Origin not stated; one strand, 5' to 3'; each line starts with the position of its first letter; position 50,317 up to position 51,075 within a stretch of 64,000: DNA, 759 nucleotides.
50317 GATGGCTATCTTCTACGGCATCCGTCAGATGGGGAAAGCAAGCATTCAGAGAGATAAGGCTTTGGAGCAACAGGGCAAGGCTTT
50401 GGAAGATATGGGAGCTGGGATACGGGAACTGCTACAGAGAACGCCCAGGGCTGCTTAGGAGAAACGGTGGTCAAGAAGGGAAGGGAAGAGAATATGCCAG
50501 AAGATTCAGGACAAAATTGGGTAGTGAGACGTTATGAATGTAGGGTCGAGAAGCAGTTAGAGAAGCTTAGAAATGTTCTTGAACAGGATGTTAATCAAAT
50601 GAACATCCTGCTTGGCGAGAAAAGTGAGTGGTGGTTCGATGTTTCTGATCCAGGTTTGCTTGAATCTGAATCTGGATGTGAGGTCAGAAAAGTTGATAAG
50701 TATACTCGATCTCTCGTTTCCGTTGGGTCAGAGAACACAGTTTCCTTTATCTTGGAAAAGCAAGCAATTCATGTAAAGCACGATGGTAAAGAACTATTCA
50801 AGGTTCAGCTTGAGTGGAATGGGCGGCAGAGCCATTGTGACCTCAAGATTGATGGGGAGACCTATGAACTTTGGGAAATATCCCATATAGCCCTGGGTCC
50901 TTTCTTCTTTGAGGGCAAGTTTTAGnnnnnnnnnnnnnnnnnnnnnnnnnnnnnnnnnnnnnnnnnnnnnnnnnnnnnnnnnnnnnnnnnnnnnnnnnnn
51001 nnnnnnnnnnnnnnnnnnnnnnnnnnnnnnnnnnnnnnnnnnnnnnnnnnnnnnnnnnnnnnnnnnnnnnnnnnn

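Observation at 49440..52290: AT-rich island of small ORFs with a frameshifted IS1595-family element inserted between two diverged paralogs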

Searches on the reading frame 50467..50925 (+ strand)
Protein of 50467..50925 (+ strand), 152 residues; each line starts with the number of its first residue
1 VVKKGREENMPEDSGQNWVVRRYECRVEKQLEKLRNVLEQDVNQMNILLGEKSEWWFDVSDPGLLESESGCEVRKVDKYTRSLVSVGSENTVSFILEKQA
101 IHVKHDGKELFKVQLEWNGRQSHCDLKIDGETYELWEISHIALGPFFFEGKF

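Call 4: search_protein_families(library=pfam, proteins=[window:50467-50925:+], max_evalue=0.1)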
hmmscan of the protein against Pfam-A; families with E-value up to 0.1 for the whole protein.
window:50467-50925:+ (152 aa): 0 families

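Call 13: search_protein_families(library=padloc, proteins=[window:50494-50925:+], max_evalue=1)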
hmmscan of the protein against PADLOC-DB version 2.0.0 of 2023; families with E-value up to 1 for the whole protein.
window:50494-50925:+ (143 aa): 0 families

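Call 14: search_protein_families(library=phrogs, proteins=[window:50494-50925:+], max_evalue=1)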
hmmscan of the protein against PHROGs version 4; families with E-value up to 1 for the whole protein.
window:50494-50925:+ (143 aa): 1 family
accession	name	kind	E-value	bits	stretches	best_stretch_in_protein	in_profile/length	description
phrog_5817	-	transcription regulation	0.18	12.7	1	1-42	91-132/210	anti-repressor Ant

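Call 15: search_protein_families(library=ncbifam, proteins=[window:50494-50925:+], max_evalue=1)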
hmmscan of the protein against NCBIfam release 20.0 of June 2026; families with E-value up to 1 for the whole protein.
window:50494-50925:+ (143 aa): 0 families

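Call 16: find_encoding_contigs(protein=window:50494-50925:+, flank=10000, max_places=10)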
Protein window:50494-50925:+ (143 aa): no gene with exactly this product is on record in the collection.

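Call 18: find_homologous_proteins(query=window:50494-50925:+, max_evalue=0.01)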
Query window:50494-50925:+ (143 aa): 1 proteins with E <= 0.01 among 38 candidates.
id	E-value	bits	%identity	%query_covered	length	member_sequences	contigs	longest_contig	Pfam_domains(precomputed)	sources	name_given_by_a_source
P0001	4.4e-92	324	100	100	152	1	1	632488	-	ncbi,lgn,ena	-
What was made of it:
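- Tried and rejected: The exact-word homology search for p143 returned only itself (call 18).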

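Call 19: find_encoding_contigs(protein=P0001, flank=10000, max_places=10)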
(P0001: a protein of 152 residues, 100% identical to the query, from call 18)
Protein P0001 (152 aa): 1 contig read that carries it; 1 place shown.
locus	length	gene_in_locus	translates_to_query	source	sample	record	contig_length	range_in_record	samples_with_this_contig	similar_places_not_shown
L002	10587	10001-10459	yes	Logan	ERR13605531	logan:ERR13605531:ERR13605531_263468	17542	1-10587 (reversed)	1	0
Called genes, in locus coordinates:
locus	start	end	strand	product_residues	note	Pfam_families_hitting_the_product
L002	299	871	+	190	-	PF00908:dTDP_sugar_isom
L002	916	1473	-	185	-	PF01323:DSBA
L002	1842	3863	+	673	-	PF03453:MoeA_N, PF00994:MoCF_biosynth, PF03454:MoeA_C, PF12727:PBP_like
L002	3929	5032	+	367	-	PF02812:ELFV_dehydrog_N, PF00208:ELFV_dehydrog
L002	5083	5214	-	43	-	-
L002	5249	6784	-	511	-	PF07837:FTCD_N, PF02971:FTCD, PF04961:FTCD_C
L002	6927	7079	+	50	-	-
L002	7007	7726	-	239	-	PF01738:DLH, PF00326:Peptidase_S9 (faint), PF07859:Abhydrolase_3 (faint), PF12740:PETase (weak)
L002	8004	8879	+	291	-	PF00561:Abhydrolase_1, PF12146:Hydrolase_4 (weak), PF12697:Abhydrolase_6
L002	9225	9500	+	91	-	-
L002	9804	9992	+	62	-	-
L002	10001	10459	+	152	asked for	-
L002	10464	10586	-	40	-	?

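Call 29: predict_structure(protein=window:50494-50925:+)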
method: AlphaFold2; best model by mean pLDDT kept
length: 143 residues; sequences in the alignment: 1
mean_pLDDT: 34.5   pTM: 0.30
mean pLDDT of the five models: 34.5, 32.2, 30.4, 30.4, 28.6
residues with pLDDT >= 90: 0; 70-90: 0; 50-70: 15; < 50: 128
segments of 3 or more residues with pLDDT < 50: 1-101, 108-115, 125-143
pLDDT, mean of each block of 10 residues (from residue 1): 26 32 38 28 28 27 26 33 39 43 49 48 45 24 26
secondary structure, 60 per line:
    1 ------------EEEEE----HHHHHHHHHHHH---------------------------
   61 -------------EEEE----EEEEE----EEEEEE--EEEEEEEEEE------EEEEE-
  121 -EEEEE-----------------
elements in order: E13-17 H22-33 E74-77 E82-86 E91-96 E99-108 E115-119 E122-126
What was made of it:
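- Tried and rejected: Single-sequence AF2 was useless (pLDDT 34; call 29).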

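Call 30: search_protein_representatives(alignment_id=A2)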
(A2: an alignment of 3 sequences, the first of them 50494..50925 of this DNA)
Query: 3 sequences, 146 profile positions. Proteins with E-value up to 0.001 (for the whole library): 380; up to 1e-10: 21; up to 1e-30: 2. The best 150 are listed.
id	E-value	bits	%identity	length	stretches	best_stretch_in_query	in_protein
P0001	1.8e-84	297.3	-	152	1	1-146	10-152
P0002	3.4e-51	189.3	-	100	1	1-106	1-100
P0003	2.1e-30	121.9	-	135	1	1-143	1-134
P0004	2.7e-16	76.1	-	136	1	4-144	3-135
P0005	8.5e-16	74.5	-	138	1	3-142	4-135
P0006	1.8e-13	67.0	-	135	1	2-143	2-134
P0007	8.6e-13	64.8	-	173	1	6-143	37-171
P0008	9.6e-13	64.6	-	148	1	7-142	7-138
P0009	1.4e-12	64.1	-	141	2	9-52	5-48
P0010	3.4e-12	62.9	-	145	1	5-143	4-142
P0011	5.6e-12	62.2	-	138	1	9-144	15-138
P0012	6.9e-12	61.9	-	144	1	4-144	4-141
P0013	7.0e-12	61.8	-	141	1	3-142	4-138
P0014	3.8e-11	59.5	-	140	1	1-143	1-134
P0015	3.8e-11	59.4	-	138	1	8-142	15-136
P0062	2.3e-08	50.4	-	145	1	3-143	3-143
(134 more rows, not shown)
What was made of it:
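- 50494..50925 (+): p143A, an apparently intact member of an unnamed ~140-aa protein family that is recurrent cargo of IS1595 and IS1 elements. Profile search: 380 hits at E<=1e-3, nearly all full-length and 120-175 aa (call 30).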

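Call 34: search_protein_families(library=pfam, alignment_id=A3, max_evalue=0.01)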
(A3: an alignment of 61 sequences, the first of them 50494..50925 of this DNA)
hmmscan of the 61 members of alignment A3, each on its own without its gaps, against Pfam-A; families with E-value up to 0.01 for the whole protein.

A. member 1, window:50494-50925:+ (143 aa): 0 families

B. families by the number of members that match (of 61 scanned): 9 families
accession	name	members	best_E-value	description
PF02446.23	Glyco_hydro_77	1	0.00015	4-alpha-glucanotransferase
PF10008.16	DUF2251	1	0.0014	Uncharacterized protein conserved in bacteria (DUF2251)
PF22127.1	NtdA_N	1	0.0021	NTD biosynthesis operon protein NtdA, N-terminal domain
PF24828.1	DUF7713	1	0.0024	Domain of unknown function (DUF7713)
PF08244.19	Glyco_hydro_32C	1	0.0039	Glycosyl hydrolases family 32 C terminal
PF03646.20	FlaG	1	0.0054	FlaG protein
PF08603.16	CAP_C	1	0.0062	Adenylate cyclase associated (CAP) C terminal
PF20931.2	Dicer_platform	1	0.0067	Dicer, platform domain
PF12282.15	GAF_PdtaS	1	0.0075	Histidine kinase PdtaS, GAF domain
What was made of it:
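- On Frataxin/CyaY family: None of the 61 family members matches a frataxin Pfam family (call 34).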

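Call 35: find_homologous_proteins(query=A3, max_evalue=0.001)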
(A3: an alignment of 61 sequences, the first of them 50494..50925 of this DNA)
Query A3 (61 sequences) (143 aa, profile of the alignment): 6 proteins with E <= 0.001 among 558 candidates.
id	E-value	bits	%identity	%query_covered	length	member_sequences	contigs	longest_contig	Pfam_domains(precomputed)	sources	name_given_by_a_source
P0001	1.4e-33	134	100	100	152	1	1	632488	-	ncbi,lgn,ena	-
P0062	1.9e-31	127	27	93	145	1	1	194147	-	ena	-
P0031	1.7e-28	117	27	99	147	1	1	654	-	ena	-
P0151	7.6e-28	115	25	92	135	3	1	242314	-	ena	-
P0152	1.6e-27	114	28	95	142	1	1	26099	-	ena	-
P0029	2.0e-27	114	30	99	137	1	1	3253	-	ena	-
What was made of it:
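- Tried and rejected: The profile version returned only 6 proteins (call 35).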

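Call 36: find_encoding_contigs(protein=P0062, flank=6000, max_places=4)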
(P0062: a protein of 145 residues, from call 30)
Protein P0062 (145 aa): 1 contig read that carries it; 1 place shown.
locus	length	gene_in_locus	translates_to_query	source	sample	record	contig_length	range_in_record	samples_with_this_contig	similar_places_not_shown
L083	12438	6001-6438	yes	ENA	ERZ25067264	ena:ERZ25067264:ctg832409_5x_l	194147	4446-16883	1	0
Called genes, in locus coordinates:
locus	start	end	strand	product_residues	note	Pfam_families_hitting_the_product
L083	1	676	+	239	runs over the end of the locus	PF12236:Head-tail_con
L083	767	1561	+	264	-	PF12236:Head-tail_con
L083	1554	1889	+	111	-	PF25181:Phage_Bbp19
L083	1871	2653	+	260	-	PF05396:Phage_T7_Capsid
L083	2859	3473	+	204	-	PF19821:Phage_capsid_2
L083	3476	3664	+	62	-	-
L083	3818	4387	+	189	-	-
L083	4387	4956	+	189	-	-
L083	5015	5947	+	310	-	PF12760:Zn_ribbon_IS1595, PF12762:DDE_Tnp_IS1595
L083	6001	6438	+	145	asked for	-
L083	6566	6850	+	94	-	-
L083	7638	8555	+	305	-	PF01298:TbpB_B_D (weak)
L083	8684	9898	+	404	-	-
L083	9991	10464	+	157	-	-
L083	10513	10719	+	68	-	-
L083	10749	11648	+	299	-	-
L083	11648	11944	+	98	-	-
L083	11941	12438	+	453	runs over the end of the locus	-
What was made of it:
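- The L083 copy lies among phage head genes (call 36).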

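Call 37: find_encoding_contigs(protein=P0151, flank=6000, max_places=4)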
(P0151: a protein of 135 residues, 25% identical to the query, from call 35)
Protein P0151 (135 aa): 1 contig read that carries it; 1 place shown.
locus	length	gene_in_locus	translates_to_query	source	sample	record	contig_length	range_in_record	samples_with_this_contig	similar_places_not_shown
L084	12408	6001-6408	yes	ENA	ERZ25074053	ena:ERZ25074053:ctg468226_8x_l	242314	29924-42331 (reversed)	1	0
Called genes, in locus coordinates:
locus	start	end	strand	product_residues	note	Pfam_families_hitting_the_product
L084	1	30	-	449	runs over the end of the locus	PF13701:DDE_Tnp_1_4, PF01609:DDE_Tnp_1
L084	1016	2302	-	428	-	PF01966:HD, PF13286:HD_assoc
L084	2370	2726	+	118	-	PF01521:Fe-S_biosyn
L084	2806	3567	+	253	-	PF03372:Exo_endo_phos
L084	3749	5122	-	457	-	PF13701:DDE_Tnp_1_4, PF01609:DDE_Tnp_1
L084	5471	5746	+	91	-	-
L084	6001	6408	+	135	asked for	-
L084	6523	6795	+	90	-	-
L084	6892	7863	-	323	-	PF12760:Zn_ribbon_IS1595 (weak), PF12762:DDE_Tnp_IS1595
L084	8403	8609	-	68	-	PF00872:Transposase_mut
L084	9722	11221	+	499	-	PF00665:rve, PF22483:Mu-transpos_C_2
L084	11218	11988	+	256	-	PF01695:IstB_IS21, PF00308:Bac_DnaA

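Call 38: find_encoding_contigs(protein=P0152, flank=6000, max_places=4)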
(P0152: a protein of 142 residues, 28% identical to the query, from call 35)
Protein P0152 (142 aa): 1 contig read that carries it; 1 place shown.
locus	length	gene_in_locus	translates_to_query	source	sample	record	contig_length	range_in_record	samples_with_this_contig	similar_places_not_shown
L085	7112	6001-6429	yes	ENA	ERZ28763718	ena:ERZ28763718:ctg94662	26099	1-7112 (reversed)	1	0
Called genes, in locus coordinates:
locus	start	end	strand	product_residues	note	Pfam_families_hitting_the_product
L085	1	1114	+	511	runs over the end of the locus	PF00665:rve (weak), PF22483:Mu-transpos_C_2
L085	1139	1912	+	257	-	PF01695:IstB_IS21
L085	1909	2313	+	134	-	PF19112:VanA_C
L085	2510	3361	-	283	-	-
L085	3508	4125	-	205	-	-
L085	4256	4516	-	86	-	-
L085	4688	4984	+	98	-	-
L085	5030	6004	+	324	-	PF12760:Zn_ribbon_IS1595 (weak), PF12762:DDE_Tnp_IS1595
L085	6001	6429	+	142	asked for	-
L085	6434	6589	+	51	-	-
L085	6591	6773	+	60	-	-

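Call 43: search_dna_similar(query=window:50494-50925:+, collection=plasmids, mode=protein, max_evalue=0.01, max_rows=30)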
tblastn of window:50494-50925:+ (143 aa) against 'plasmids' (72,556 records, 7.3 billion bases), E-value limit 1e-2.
No match.

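Call 44: search_dna_similar(query=window:50494-50925:+, collection=phages, mode=protein, max_evalue=0.01, max_rows=30)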
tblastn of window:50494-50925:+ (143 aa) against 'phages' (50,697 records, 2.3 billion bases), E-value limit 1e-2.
No match.
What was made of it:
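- Tried and rejected: tblastn of p143 against plasmids and phages found nothing (calls 43, 44).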

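Call 58: search_protein_families(library=pfam, proteins=[L084:5471-5746:+, L084:6523-6795:+, L083:6566-6850:+], max_evalue=0.01)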
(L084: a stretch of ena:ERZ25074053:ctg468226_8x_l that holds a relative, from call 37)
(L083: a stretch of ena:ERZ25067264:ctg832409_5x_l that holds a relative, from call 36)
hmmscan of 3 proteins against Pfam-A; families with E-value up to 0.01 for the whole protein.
L084:5471-5746:+ (91 aa): 0 families

L084:6523-6795:+ (90 aa): 0 families

L083:6566-6850:+ (94 aa): 0 families

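Call 67: predict_structure(alignment_id=A3)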
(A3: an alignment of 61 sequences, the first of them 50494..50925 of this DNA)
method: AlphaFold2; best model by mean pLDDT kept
length: 143 residues; sequences in the alignment: 61
mean_pLDDT: 88.9   pTM: 0.82
mean pLDDT of the five models: 88.9, 88.3, 88.0, 87.8, 86.7
residues with pLDDT >= 90: 107; 70-90: 15; 50-70: 19; < 50: 2
segments of 3 or more residues with pLDDT < 50: none
pLDDT, mean of each block of 10 residues (from residue 1): 68 95 96 97 94 68 84 76 94 96 97 96 98 95 57
secondary structure, 60 per line:
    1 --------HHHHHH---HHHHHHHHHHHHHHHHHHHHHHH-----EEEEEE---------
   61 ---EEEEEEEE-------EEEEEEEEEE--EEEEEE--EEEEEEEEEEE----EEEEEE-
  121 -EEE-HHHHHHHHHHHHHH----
elements in order: H9-14 H18-40 E46-51 E64-71 E79-88 E91-96 E99-109 E114-119 E122-124 H126-139
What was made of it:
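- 50494..50925 (+): AF2 pLDDT 88.9 (call 67).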

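Call 101: fold_search(model_id=the predicted structure, library=viral)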
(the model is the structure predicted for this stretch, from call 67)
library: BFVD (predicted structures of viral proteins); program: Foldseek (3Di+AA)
matches with E <= 10: 769; with E <= 0.001: 0
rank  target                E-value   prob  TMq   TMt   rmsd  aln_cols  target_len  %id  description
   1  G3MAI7                5.7e-02  0.96  0.46  0.56   5.9       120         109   12  Gp446 [Bacillus phage G]
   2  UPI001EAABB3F         5.7e-02  0.60  0.24  0.19  10.4       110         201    4  (no name look-up for this kind of identifier)
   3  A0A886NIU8            6.1e-02  0.54  0.29  0.24  13.7       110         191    8  (no name in the UniProt tables at hand)
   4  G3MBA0                7.2e-02  0.69  0.33  0.40  13.0       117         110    9  Gp30 [Bacillus phage G]
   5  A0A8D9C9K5            9.2e-02  0.15  0.20  0.17  17.1       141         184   16  Uncharacterized protein [uncultured marine phage]
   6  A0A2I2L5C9            9.8e-02  0.28  0.27  0.21  19.6       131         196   12  Uncharacterized protein [Orpheovirus IHUMI-LCC2]
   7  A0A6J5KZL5            1.0e-01  0.44  0.27  0.22  11.1       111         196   10  Uncharacterized protein [uncultured Caudovirales phage]
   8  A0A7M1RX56            1.2e-01  0.77  0.28  0.35   4.7        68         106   15  Uncharacterized protein [uncultured phage cr107_1]
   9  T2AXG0                1.3e-01  0.41  0.28  0.24   9.3       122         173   10  (no name in the UniProt tables at hand)
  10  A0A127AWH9            1.4e-01  0.91  0.36  0.42   3.2        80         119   16  Uncharacterized protein [Bacillus phage SP-15]
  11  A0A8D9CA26            1.5e-01  0.30  0.30  0.21  14.4       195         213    6  Uncharacterized protein [uncultured marine phage]
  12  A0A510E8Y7            1.6e-01  0.41  0.32  0.29  12.7       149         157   11  (no name in the UniProt tables at hand)
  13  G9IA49                1.6e-01  0.23  0.26  0.16  12.5       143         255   10  (no name in the UniProt tables at hand)
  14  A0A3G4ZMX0            1.7e-01  0.18  0.26  0.15  14.8       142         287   10  Uncharacterized protein [Terrestrivirus sp.]
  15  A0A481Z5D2            1.7e-01  0.04  0.13  0.10  18.8       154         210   10  Uncharacterized protein [Pithovirus LCPAC202]
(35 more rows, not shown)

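Call 102: fold_search(model_id=the predicted structure, library=pdb)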
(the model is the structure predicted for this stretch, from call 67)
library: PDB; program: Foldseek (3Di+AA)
matches with E <= 10: 586; with E <= 0.001: 0
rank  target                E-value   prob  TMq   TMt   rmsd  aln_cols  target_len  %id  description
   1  7nvr_d                6.9e-02  0.95  0.37  0.14   6.4        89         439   11  Human Mediator with RNA Polymerase II Pre-initiation complex (released 2021-05-05)
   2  4he1                  6.9e-02  0.51  0.27  0.15  13.6       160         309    8  Crystal structure of human muscle fructose-1,6-bisphosphatase Q32R mutant complex with fructose-6-phosphate and phosphat (released 2013-10-09)
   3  2gq1                  9.9e-02  0.54  0.27  0.16  10.8       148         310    7  Crystal Structure of Recombinant Type I Fructose-1,6-bisphosphatase from Escherichia coli Complexed with Sulfate Ions (released 2006-05-02)
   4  5pzt_A                1.3e-01  0.41  0.27  0.15  13.6       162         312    6  Human liver fructose-1,6-bisphosphatase 1 (fructose 1,6-bisphosphate 1-phosphatase, E.C.3.1.3.11) complexed with the a (released 2019-01-09)
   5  8trh_Q                1.3e-01  0.82  0.37  0.13   7.3       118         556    9  The IDRc bound human core Mediator complex (released 2024-10-09)
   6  5ldz_A                1.3e-01  0.57  0.24  0.14   7.3        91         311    6  Quadruple space group ambiguity due to rotational and translational non-crystallographic symmetry in human liver fruct (released 2016-10-26)
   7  5ldz_B                1.3e-01  0.38  0.26  0.15  14.5       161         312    6  Quadruple space group ambiguity due to rotational and translational non-crystallographic symmetry in human liver fruct (released 2016-10-26)
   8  1lev_A                1.5e-01  0.54  0.24  0.14   7.2        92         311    6  PORCINE KIDNEY FRUCTOSE-1,6-BISPHOSPHATASE COMPLEXED WITH AN AMP-SITE INHIBITOR (released 2002-10-16)
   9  5ldz_D                1.6e-01  0.33  0.26  0.15  14.8       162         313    7  Quadruple space group ambiguity due to rotational and translational non-crystallographic symmetry in human liver fruct (released 2016-10-26)
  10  2jjk_A                1.6e-01  0.28  0.23  0.13   8.2        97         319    7  FRUCTOSE-1,6-BISPHOSPHATASE(D-FRUCTOSE-1,6-BISPHOSPHATE -1- PHOSPHOHYDROLASE) (E.C.3.1.3.11) COMPLEXED WITH A DUAL BIN (released 2008-07-22)
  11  1fbh_B                1.7e-01  0.54  0.24  0.13   7.2        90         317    7  CRYSTALLOGRAPHIC STUDIES OF THE CATALYTIC MECHANISM OF THE NEUTRAL FORM OF FRUCTOSE-1,6-BISPHOSPHATASE (released 1993-10-31)
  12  5ldz_F                1.7e-01  0.47  0.24  0.13   7.6        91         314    6  Quadruple space group ambiguity due to rotational and translational non-crystallographic symmetry in human liver fruct (released 2016-10-26)
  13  4he2                  1.8e-01  0.30  0.27  0.15  14.0       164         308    7  Crystal structure of human muscle fructose-1,6-bisphosphatase Q32R mutant complex with AMP (released 2013-10-09)
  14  5oez_A                1.8e-01  0.28  0.27  0.16  14.2       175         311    6  Crystal structure of Leishmania major fructose-1,6-bisphosphatase in apo form. (released 2017-09-20)
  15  5pzt_B                1.9e-01  0.44  0.25  0.14   8.4        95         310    6  Human liver fructose-1,6-bisphosphatase 1 (fructose 1,6-bisphosphate 1-phosphatase, E.C.3.1.3.11) complexed with the a (released 2019-01-09)
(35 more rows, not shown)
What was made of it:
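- Tried and rejected: Foldseek against PDB and BFVD gave nothing significant (calls 101, 102).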
